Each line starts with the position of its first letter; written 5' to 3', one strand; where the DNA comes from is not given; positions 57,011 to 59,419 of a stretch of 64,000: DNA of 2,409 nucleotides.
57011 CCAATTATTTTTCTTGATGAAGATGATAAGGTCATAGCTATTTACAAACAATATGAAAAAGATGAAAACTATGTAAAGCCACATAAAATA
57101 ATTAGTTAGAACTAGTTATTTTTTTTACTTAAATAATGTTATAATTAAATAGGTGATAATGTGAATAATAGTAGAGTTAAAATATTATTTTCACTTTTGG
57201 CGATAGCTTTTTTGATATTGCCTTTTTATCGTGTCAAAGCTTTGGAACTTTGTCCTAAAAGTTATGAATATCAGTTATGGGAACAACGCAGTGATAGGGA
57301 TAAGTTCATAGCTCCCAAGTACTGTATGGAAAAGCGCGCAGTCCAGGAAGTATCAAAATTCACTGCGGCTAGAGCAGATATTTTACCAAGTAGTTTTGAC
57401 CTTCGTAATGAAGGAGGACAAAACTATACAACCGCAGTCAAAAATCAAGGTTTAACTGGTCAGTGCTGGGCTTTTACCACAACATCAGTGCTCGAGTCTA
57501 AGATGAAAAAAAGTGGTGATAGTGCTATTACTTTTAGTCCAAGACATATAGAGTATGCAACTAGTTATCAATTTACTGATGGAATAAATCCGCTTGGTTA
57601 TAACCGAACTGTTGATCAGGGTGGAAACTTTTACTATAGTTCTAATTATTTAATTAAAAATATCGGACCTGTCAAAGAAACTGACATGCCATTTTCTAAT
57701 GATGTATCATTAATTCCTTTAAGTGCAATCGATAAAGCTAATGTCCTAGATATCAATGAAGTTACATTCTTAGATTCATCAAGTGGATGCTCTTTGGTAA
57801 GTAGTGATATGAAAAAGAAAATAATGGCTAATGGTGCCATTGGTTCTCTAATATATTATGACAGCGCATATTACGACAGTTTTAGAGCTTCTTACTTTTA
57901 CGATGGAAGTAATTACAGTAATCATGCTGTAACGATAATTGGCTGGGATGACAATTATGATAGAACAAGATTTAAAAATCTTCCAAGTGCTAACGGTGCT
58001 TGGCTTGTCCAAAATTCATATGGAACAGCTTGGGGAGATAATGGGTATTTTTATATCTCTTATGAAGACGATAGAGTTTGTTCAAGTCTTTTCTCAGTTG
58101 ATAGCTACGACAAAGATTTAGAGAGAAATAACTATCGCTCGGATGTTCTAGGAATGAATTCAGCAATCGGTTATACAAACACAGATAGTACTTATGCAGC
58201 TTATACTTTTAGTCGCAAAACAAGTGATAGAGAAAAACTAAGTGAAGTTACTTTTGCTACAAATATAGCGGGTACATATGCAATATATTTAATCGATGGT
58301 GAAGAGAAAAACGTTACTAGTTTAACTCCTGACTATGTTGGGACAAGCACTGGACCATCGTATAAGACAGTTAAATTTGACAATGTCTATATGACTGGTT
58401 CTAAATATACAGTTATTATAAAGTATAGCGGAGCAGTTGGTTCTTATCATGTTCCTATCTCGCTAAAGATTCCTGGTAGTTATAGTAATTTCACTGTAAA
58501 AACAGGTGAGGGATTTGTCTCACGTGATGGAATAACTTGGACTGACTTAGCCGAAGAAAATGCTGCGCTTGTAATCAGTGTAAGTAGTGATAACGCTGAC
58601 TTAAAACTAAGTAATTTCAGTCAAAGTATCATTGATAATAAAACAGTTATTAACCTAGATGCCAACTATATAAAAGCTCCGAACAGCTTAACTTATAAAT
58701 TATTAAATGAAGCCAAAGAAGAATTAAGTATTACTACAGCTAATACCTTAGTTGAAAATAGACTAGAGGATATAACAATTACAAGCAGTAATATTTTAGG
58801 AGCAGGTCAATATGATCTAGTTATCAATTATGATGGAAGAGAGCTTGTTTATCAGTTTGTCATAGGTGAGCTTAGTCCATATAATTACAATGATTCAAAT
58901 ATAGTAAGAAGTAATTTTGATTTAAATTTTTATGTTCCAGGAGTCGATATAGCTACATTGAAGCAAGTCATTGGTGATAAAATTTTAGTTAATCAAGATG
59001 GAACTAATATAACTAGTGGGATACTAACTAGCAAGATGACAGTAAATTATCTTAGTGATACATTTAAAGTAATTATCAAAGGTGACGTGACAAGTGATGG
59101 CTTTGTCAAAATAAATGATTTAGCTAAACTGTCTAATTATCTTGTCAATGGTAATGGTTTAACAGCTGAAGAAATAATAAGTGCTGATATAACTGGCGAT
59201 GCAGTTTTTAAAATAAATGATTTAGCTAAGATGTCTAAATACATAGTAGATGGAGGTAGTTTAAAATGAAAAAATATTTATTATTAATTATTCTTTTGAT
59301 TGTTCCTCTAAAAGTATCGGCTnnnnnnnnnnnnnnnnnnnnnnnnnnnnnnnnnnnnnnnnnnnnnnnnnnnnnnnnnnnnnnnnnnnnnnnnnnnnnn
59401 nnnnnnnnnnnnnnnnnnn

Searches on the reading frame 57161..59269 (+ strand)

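Call 19: search_protein_families(library=pfam, proteins=[window:57161-59269:+], max_evalue=0.00001)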
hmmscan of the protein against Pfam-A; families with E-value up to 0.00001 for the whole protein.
window:57161-59269:+ (702 aa): 3 families
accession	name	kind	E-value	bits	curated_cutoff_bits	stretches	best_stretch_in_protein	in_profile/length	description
PF00112.29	Peptidase_C1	-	6.1e-23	82.5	20.7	1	75-308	1-211/220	Papain family cysteine protease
PF18560.7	Lectin_like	-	3.1e-17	63.6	27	1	325-468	2-148/156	Lectin like domain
PF00404.24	Dockerin_1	-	9.4e-06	26.2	22.9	0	640-695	1-56/57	Dockerin type I domain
